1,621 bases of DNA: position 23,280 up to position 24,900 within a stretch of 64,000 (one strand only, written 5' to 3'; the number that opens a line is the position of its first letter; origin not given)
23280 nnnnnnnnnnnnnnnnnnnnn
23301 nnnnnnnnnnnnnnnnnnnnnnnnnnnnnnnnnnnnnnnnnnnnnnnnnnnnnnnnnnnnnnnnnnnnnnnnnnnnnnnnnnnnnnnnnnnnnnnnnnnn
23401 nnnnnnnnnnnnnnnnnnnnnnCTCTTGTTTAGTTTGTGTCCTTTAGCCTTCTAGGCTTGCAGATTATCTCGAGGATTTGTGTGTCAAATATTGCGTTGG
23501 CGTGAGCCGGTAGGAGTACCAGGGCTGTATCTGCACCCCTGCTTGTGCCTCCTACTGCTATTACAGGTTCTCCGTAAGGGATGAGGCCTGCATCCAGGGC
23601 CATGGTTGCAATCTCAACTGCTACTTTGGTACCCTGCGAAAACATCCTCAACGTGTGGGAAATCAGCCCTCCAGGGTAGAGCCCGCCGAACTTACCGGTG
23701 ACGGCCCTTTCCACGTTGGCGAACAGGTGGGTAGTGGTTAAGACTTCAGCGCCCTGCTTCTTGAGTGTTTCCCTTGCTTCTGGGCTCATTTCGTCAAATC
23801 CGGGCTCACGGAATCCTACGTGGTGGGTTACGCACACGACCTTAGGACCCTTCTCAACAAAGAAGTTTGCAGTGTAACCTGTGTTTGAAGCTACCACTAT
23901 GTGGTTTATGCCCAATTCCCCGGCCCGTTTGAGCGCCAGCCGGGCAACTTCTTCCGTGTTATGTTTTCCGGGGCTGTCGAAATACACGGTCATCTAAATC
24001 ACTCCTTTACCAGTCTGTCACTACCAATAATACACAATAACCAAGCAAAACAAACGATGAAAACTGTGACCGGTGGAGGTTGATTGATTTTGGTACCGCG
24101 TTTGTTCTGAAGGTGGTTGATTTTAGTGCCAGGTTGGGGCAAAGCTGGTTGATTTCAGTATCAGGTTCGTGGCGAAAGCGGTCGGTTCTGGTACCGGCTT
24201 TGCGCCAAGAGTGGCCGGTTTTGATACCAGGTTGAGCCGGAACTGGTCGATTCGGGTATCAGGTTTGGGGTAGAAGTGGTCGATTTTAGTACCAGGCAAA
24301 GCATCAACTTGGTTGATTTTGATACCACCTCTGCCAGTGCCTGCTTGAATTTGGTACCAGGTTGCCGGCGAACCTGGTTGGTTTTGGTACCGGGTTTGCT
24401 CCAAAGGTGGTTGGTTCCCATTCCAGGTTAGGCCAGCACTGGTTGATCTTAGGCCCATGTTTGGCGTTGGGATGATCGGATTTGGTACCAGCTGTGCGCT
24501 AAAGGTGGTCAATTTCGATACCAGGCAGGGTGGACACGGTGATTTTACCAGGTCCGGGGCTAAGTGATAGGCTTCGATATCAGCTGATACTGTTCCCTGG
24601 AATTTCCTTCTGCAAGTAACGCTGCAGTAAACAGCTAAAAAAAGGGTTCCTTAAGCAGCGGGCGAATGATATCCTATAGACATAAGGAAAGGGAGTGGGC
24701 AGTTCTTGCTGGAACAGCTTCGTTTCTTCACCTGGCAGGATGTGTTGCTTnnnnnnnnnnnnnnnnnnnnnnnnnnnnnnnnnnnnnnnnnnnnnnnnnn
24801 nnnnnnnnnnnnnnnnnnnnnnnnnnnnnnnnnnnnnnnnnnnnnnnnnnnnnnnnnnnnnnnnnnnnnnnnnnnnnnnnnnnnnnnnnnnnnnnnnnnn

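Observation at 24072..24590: Array of about 15 units at 33-bp period, each with a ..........-type palindrome, in the divergent region upstream of cdaA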

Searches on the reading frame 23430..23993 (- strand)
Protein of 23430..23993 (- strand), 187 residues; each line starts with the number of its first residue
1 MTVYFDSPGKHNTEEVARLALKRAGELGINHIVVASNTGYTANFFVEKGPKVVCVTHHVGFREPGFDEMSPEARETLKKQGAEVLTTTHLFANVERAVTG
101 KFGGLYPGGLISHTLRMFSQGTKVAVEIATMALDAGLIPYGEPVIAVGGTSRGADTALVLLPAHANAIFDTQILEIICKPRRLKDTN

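Call 13: find_encoding_contigs(protein=window:23430-23993:-, flank=10000, max_places=10)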
Protein window:23430-23993:- (187 aa): 19 contigs read that carry it; 10 places shown.
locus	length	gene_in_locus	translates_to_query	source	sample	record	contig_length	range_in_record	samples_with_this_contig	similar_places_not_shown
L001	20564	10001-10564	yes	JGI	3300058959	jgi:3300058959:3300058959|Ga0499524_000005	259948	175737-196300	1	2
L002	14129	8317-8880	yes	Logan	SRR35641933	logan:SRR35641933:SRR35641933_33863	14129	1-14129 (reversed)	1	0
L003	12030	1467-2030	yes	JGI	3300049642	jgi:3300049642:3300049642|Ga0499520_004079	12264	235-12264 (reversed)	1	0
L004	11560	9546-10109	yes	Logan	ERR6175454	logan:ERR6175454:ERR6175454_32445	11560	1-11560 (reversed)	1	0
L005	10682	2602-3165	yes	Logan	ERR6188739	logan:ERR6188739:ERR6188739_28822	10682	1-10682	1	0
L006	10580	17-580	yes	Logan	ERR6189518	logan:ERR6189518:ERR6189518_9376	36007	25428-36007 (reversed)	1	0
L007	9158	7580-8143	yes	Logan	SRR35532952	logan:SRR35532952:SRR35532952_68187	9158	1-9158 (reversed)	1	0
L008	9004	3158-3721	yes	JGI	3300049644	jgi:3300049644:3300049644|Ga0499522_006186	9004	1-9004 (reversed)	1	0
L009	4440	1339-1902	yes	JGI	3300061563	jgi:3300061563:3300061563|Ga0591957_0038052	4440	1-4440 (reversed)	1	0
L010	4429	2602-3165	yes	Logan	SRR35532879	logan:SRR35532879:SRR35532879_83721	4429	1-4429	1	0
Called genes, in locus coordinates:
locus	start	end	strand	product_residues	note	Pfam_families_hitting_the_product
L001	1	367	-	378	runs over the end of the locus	PF03576:Peptidase_S58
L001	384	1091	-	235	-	PF07722:Peptidase_C26, PF00117:GATase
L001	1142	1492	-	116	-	PF02452:PemK_toxin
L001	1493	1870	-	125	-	-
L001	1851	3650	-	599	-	PF03853:YjeF_N, PF01256:Carb_kinase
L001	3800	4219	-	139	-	PF01648:ACPS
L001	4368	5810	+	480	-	PF03577:Peptidase_C69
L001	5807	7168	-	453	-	PF02878:PGM_PMM_I, PF02879:PGM_PMM_II, PF02880:PGM_PMM_III, PF00408:PGM_PMM_IV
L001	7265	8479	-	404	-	PF07949:YbbR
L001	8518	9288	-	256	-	PF19293:CdaA_N (weak), PF02457:DAC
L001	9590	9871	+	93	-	-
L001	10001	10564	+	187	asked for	PF02887:PK_C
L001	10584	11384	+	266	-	PF06560:GPI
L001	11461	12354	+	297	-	PF03668:RapZ-like_N, PF22740:PapZ_C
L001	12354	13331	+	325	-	PF01933:CofD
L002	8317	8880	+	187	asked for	PF02887:PK_C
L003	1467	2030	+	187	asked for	PF02887:PK_C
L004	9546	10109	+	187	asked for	PF02887:PK_C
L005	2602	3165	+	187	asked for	PF02887:PK_C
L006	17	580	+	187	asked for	PF02887:PK_C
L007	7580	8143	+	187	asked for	PF02887:PK_C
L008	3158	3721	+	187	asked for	PF02887:PK_C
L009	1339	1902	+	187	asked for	PF02887:PK_C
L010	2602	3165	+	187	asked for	PF02887:PK_C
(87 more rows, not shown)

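Call 14: search_protein_families(library=pfam, proteins=[window:23430-23993:-])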
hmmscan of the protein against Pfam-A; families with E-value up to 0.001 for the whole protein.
window:23430-23993:- (187 aa): 1 family
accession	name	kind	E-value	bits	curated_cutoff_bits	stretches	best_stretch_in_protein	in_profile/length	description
PF02887.21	PK_C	-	1.4e-13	51.3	28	1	14-159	1-113/114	Pyruvate kinase, alpha/beta domain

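Call 35: find_homologous_proteins(query=window:23430-23993:-, max_evalue=1e-40)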
Query window:23430-23993:- (187 aa): 2434 proteins with E <= 1e-40 among 3051 candidates; the best 120 are listed.
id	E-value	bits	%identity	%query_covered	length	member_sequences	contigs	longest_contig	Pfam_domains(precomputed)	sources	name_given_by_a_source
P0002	1.2e-108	379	91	100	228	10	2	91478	PF02887.22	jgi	jgi:hypothetical protein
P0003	2.3e-105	368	89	100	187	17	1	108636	PF02887.22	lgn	-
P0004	1.6e-100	352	87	100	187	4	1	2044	PF02887.22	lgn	-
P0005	7.8e-93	327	82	99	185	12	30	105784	PF02887.22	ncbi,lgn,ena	ncbi:MAG: pyruvate kinase alpha/beta domain-containing protein [Bacillota bacterium]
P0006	3.0e-92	325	79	99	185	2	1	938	PF02887.22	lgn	-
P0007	7.3e-92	324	79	98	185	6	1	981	PF02887.22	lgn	-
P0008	5.1e-91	321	77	97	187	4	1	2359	PF02887.22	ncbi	-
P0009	3.6e-90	319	79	98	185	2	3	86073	PF02887.22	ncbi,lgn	-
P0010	6.9e-90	318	78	99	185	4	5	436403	PF02887.22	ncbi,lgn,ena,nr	ncbi:MAG TPA: hypothetical protein GXX30_07590 [Firmicutes bacterium]|nr:hypothetical protein [Candi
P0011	2.1e-89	316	78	97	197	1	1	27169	PF02887.22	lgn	-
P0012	2.8e-88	312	80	97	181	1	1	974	PF02887.22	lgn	-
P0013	5.7e-88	311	76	99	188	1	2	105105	PF02887.22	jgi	-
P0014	7.3e-88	311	76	99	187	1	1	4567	PF02887.22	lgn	-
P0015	2.5e-85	303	74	96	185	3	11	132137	PF02887.22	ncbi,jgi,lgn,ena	ncbi:MAG: pyruvate kinase alpha/beta domain-containing protein [Bacillota bacterium]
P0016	8.9e-85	301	75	99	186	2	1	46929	PF02887.22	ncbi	-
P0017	1.1e-82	294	71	98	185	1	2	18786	PF02887.22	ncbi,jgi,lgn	jgi:hypothetical protein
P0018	2.1e-82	293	75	97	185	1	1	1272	PF02887.22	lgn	-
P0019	2.2e-82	293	72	99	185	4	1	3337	PF02887.22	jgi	-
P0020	3.4e-82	293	73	97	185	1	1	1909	PF02887.22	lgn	-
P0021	4.5e-82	292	72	97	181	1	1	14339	PF02887.22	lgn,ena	-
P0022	5.0e-82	292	71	98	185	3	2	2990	PF02887.22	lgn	-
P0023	5.5e-82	292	73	96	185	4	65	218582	PF02887.22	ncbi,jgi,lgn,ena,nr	ncbi:MAG: hypothetical protein KBI40_04060 [Firmicutes bacterium]|jgi:hypothetical protein|nr:hypoth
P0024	7.1e-82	291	73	97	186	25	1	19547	PF02887.22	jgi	-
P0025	1.7e-81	290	71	96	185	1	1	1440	PF02887.22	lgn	-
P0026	2.7e-81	290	72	98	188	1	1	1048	PF02887.22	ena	-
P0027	4.9e-81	289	72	97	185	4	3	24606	PF02887.22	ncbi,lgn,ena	ncbi:MAG: pyruvate kinase alpha/beta domain-containing protein [Bacillota bacterium]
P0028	5.5e-81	289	71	99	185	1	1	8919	PF02887.22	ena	-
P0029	5.6e-81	289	70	98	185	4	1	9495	PF02887.22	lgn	-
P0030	1.0e-80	288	68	98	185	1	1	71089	PF02887.22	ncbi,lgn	-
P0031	3.7e-80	286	73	97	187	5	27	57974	PF02887.22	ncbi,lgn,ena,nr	ncbi:MAG TPA: hypothetical protein GX500_02450 [Firmicutes bacterium]|nr:hypothetical protein [Candi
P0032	8.1e-80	285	71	98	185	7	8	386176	PF02887.22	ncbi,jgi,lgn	ncbi:MAG: pyruvate kinase alpha/beta domain-containing protein [Bacillota bacterium]|jgi:hypothetica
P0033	2.2e-79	283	70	98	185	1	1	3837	PF02887.22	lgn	-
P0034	2.5e-79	283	71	97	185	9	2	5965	PF02887.22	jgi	jgi:hypothetical protein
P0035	1.1e-78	281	69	98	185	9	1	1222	PF02887.22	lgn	-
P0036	2.2e-78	280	70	99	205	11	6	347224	PF02887.22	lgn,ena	-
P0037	2.4e-78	280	68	98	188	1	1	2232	PF02887.22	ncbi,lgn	-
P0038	3.0e-78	280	69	98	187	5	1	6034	PF02887.22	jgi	-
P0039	7.4e-78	278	71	98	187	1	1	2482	PF02887.22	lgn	-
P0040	7.5e-78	278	70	98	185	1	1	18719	PF02887.22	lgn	-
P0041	9.7e-78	278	67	98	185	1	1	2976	PF02887.22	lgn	-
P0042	1.0e-77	278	69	97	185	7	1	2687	PF02887.22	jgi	-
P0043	2.0e-77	277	71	95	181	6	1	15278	PF02887.22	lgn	-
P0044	4.6e-77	276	68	98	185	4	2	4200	PF02887.22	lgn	-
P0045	6.6e-77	275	69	98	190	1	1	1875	PF02887.22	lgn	-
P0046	7.7e-77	275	70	98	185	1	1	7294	PF02887.22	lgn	-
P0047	2.1e-76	274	66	97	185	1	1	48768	PF02887.22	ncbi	-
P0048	1.1e-75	271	67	98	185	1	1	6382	PF02887.22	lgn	-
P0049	2.3e-75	270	70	96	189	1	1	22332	PF02887.22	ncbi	ncbi:MAG: pyruvate kinase alpha/beta domain-containing protein [Bacillota bacterium]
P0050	5.0e-75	269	67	98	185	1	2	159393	PF02887.22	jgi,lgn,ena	jgi:hypothetical protein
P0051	8.7e-75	268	64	97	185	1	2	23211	PF02887.22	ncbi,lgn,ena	-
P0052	1.4e-74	268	69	97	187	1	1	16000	PF02887.22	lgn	-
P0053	1.1e-73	265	65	98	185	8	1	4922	PF02887.22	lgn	-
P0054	1.4e-73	264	69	96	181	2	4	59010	PF02887.22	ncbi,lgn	ncbi:MAG: pyruvate kinase alpha/beta domain-containing protein [Chloroflexota bacterium]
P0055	1.5e-73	264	67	97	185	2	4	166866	PF02887.22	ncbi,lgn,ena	-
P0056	2.1e-73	264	67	98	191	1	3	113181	PF02887.22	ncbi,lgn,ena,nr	ncbi:MAG TPA: hypothetical protein GXX40_05905 [Firmicutes bacterium]|nr:hypothetical protein [Bacil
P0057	3.6e-73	263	65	98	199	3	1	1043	PF02887.22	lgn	-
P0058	1.4e-72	261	69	96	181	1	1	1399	PF02887.22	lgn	-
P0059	1.6e-72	261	68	98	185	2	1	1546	PF02887.22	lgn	-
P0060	2.5e-72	260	67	96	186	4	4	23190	PF02887.22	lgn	-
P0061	4.8e-72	259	64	98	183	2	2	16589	PF02887.22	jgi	jgi:hypothetical protein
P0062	1.4e-71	258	65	97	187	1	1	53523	PF02887.22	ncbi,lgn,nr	ncbi:MAG: hypothetical protein FH749_15565 [Firmicutes bacterium]|nr:hypothetical protein [Bacillota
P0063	1.8e-71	258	64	98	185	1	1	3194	PF02887.22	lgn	-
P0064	2.7e-71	257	63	96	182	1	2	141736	PF02887.22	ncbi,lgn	ncbi:MAG: pyruvate kinase alpha/beta domain-containing protein [Bacillota bacterium]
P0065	3.4e-71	257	68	90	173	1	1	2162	PF02887.22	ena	-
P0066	5.3e-71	256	64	96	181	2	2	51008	PF02887.22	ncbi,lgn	ncbi:MAG: pyruvate kinase alpha/beta domain-containing protein [Bacillota bacterium]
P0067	5.6e-71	256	63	98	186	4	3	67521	PF02887.22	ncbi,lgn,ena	-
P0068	5.9e-71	256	65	97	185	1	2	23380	PF02887.22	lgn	-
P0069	6.1e-71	256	64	99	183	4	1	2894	PF02887.22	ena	-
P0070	6.2e-71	256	67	96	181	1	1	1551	PF02887.22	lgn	-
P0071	6.7e-71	256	64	98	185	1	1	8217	PF02887.22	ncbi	-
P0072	2.3e-70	254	65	97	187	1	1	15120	PF02887.22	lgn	-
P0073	3.5e-70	253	64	98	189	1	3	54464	PF02887.22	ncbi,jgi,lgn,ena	-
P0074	3.8e-70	253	65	97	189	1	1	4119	PF02887.22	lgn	-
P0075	4.8e-70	253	64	91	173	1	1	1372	PF02887.22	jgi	-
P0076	7.2e-70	252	62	98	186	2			PF02887.22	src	-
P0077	9.2e-70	252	64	97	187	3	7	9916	PF02887.22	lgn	-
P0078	1.3e-69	252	66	96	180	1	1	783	PF02887.22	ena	-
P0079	1.9e-69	251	63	90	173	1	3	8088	PF02887.22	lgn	-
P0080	2.1e-69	251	64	97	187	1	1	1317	PF02887.22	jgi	jgi:uncharacterized protein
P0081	2.3e-69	251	63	96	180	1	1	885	PF02887.22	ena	-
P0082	2.4e-69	251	62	97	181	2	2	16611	PF02887.22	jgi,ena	jgi:hypothetical protein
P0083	2.8e-69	250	63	97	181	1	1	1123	PF02887.22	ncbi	-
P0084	2.8e-69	250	63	97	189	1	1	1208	PF02887.22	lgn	-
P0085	4.5e-69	250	63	96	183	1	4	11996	PF02887.22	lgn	-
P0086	4.6e-69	250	62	96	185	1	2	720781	PF02887.22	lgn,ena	-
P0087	5.5e-69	249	64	97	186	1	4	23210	PF02887.22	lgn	-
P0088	6.4e-69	249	58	96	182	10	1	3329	PF02887.22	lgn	-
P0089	6.9e-69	249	61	99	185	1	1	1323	PF02887.22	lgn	-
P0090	7.7e-69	249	64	96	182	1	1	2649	PF02887.22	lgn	-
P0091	1.8e-68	248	65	97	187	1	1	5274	PF02887.22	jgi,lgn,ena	-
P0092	2.1e-68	248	63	96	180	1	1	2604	PF02887.22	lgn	-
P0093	2.1e-68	248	62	98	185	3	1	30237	PF02887.22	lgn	-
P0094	2.3e-68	247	64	96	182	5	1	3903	PF02887.22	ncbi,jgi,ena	-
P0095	2.4e-68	247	63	97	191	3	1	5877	PF02887.22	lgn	-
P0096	2.8e-68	247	64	96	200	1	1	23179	PF02887.22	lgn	-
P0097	2.9e-68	247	63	96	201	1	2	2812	PF02887.22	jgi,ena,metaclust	metaclust:\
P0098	3.4e-68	247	62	97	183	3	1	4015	PF02887.22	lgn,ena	-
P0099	5.1e-68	246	62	97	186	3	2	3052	PF02887.22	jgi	jgi:hypothetical protein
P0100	6.5e-68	246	64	96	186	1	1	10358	PF02887.22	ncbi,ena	-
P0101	6.5e-68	246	63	97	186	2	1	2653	PF02887.22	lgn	-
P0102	8.7e-68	246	63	95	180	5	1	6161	PF02887.22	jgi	-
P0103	1.1e-67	245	66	96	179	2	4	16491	PF02887.22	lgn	-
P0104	1.4e-67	245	63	96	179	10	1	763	PF02887.22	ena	-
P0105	1.5e-67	245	60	97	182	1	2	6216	PF02887.22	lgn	-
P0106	1.5e-67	245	62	97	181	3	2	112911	PF02887.22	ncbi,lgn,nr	ncbi:MAG: hypothetical protein HPY58_04700 [Firmicutes bacterium]|nr:hypothetical protein [Bacillota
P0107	1.5e-67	245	63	96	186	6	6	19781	PF02887.22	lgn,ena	-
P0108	1.9e-67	244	65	95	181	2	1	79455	PF02887.22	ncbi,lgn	-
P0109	2.4e-67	244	62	98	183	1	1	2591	PF02887.22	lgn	-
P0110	2.9e-67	244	62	95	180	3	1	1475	PF02887.22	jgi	jgi:uncharacterized protein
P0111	3.0e-67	244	61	97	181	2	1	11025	PF02887.22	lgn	-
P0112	3.2e-67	244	62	95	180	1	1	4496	PF02887.22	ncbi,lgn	-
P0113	3.2e-67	244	59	98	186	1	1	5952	PF02887.22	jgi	jgi:hypothetical protein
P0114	3.4e-67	244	59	97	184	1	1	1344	PF02887.22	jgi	jgi:hypothetical protein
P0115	3.5e-67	244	64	97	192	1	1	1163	PF02887.22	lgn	-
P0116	3.7e-67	244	61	98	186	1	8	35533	PF02887.22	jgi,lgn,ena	jgi:hypothetical protein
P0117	6.1e-67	243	60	96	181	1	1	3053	PF02887.22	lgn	-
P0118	6.4e-67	243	61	97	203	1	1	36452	PF02887.22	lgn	-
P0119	6.6e-67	243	61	96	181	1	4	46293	PF02887.22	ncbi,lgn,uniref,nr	ncbi:pyruvate kinase alpha/beta domain-containing protein [Calderihabitans maritimus]|uniref:Pyruvat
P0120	6.6e-67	243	63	93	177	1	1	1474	PF02887.22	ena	-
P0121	6.8e-67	243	61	97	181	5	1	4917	PF02887.22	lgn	-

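Call 36: list_cluster_members(proteins=[window:23430-23993:-, P0003, P0004])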
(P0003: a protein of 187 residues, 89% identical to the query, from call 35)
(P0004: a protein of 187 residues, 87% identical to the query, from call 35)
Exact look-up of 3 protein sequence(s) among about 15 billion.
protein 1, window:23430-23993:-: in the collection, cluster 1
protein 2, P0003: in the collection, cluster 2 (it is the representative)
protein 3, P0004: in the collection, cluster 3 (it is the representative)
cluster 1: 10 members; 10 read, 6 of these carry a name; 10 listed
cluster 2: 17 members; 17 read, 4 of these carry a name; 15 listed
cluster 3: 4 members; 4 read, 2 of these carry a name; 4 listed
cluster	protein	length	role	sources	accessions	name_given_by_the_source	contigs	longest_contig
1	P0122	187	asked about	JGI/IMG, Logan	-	hypothetical protein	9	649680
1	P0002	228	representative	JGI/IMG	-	hypothetical protein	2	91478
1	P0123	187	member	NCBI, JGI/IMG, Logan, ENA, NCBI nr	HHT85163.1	MAG TPA: hypothetical protein GXZ88_05275 [Firmicutes bacterium] | hypothetical protein | hypothetical protein [Candidatus Fermentithermobacillaceae bacterium]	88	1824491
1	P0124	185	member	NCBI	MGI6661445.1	MAG: pyruvate kinase alpha/beta domain-containing protein [Bacillota bacterium]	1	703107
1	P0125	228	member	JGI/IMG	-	hypothetical protein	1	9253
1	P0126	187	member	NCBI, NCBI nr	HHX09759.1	MAG TPA: hypothetical protein GX729_00080 [Firmicutes bacterium] | hypothetical protein [Bacillota bacterium]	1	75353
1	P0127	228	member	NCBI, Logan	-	-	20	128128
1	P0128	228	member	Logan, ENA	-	-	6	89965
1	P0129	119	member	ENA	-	-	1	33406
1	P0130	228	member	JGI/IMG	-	-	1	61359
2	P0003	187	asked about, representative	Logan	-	-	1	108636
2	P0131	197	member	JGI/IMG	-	hypothetical protein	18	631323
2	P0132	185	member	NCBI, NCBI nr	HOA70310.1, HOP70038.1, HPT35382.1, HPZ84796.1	MAG: pyruvate kinase alpha/beta domain-containing protein [Bacillota bacterium] | hypothetical protein [Candidatus Fermentithermobacillaceae bacterium]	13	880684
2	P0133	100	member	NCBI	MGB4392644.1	MAG: hypothetical protein WBJ77_05385, partial [Bacillota bacterium]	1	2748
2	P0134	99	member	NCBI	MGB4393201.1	MAG: hypothetical protein WBJ77_08235, partial [Bacillota bacterium]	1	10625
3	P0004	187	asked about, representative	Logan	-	-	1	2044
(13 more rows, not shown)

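Call 37: find_encoding_contigs(protein=P0002, flank=3000, max_places=4)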
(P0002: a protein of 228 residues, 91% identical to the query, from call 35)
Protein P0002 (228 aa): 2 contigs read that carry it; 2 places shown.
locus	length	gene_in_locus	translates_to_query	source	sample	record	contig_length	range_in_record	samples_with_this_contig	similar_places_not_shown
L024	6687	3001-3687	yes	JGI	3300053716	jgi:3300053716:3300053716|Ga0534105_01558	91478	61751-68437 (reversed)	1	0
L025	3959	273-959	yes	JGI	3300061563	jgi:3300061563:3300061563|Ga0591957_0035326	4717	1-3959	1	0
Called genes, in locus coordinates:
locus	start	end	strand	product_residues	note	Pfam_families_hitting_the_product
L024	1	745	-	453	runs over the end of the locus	PF02878:PGM_PMM_I, PF02879:PGM_PMM_II, PF02880:PGM_PMM_III, PF00408:PGM_PMM_IV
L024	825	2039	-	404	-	PF07949:YbbR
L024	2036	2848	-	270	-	PF19293:CdaA_N (weak), PF02457:DAC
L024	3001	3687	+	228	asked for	PF02887:PK_C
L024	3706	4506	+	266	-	PF06560:GPI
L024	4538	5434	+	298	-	PF03668:RapZ-like_N, PF22740:PapZ_C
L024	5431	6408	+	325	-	PF01933:CofD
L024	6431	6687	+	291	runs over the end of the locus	PF14527:LAGLIDADG_WhiA, PF02650:HTH_WhiA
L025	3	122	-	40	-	?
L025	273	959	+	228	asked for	PF02887:PK_C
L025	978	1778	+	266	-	PF06560:GPI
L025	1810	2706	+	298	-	PF03668:RapZ-like_N, PF22740:PapZ_C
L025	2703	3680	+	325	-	PF01933:CofD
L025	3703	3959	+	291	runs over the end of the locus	PF14527:LAGLIDADG_WhiA, PF02650:HTH_WhiA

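Call 38: find_encoding_contigs(protein=P0123, flank=3000, max_places=4)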
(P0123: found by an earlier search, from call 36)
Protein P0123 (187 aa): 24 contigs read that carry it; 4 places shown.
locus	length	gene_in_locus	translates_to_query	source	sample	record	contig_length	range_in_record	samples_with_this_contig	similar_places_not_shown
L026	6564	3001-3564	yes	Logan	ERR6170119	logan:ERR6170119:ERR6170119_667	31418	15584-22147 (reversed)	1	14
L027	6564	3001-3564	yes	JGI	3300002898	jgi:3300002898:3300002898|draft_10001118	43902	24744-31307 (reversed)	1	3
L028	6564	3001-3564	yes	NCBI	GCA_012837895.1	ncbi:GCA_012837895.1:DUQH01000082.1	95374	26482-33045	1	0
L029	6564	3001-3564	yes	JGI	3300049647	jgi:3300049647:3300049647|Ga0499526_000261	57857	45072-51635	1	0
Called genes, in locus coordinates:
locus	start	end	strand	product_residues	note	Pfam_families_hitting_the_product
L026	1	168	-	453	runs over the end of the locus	PF02878:PGM_PMM_I, PF02879:PGM_PMM_II, PF02880:PGM_PMM_III, PF00408:PGM_PMM_IV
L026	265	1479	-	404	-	PF07949:YbbR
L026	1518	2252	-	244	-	PF02457:DAC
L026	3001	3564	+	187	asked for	PF02887:PK_C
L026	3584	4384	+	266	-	PF06560:GPI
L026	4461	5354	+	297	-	PF03668:RapZ-like_N, PF22740:PapZ_C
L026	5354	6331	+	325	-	PF01933:CofD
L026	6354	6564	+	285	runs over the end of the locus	PF14527:LAGLIDADG_WhiA, PF02650:HTH_WhiA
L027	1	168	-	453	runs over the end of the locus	PF02878:PGM_PMM_I, PF02879:PGM_PMM_II, PF02880:PGM_PMM_III, PF00408:PGM_PMM_IV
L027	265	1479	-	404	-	PF07949:YbbR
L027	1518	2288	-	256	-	PF19293:CdaA_N (weak), PF02457:DAC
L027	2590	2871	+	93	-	-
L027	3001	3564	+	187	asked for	PF02887:PK_C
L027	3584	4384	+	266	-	PF06560:GPI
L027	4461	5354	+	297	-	PF03668:RapZ-like_N, PF22740:PapZ_C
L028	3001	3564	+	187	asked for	PF02887:PK_C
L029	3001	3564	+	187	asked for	PF02887:PK_C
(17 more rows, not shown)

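Call 39: find_encoding_contigs(protein=P0124, flank=3000, max_places=3)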
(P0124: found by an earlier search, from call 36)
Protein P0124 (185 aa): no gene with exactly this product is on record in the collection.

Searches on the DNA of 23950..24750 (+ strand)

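Call 43: search_dna_similar(query=window:24072-24590:+, collection=plasmids, mode=distant, max_evalue=0.001)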
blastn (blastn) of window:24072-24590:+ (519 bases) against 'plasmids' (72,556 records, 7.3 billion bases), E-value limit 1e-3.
No match.

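Call 44: search_dna_similar(query=window:24072-24590:+, collection=phages, mode=distant, max_evalue=0.001)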
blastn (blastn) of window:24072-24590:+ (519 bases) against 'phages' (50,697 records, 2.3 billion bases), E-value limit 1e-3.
No match.

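Call 46: search_rna_families(source=window, start=23950, end=24750, threshold=evalue, max_evalue=5)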
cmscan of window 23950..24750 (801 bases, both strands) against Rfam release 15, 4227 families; matches with E-value up to 5: 1.
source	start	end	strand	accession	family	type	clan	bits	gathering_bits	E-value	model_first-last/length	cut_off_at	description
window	24251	24333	-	RF02987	GA-cis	Gene; sRNA;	-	20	34.7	0.16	1-88/88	no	GA-cis RNA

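Call 76: search_rna_families(sources=[L032, L033], threshold=gathering)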
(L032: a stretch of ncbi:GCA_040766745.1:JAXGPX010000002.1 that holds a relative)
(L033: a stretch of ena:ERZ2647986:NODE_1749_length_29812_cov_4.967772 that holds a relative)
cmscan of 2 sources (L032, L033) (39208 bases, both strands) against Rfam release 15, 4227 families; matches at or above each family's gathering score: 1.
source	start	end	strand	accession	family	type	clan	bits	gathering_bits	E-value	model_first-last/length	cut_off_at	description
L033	9828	9900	-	RF00005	tRNA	Gene; tRNA;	CL00001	63.6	29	1.1e-11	1-71/71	no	tRNA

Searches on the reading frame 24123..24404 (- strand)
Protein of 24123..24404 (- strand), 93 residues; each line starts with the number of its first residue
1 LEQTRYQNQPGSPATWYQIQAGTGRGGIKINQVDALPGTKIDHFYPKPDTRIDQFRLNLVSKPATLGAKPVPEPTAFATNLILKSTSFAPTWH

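Call 78: list_cluster_members(proteins=[P0148, P0150, window:24123-24404:-])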
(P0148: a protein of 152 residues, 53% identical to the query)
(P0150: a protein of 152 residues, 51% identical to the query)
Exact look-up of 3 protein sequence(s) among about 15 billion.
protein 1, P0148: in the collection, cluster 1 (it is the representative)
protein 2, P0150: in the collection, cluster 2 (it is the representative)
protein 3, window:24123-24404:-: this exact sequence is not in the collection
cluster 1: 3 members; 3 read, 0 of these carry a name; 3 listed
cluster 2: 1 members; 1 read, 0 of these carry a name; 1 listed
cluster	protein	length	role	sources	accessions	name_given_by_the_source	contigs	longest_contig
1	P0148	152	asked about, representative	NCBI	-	-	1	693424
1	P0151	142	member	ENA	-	-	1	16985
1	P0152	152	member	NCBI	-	-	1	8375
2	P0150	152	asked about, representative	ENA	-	-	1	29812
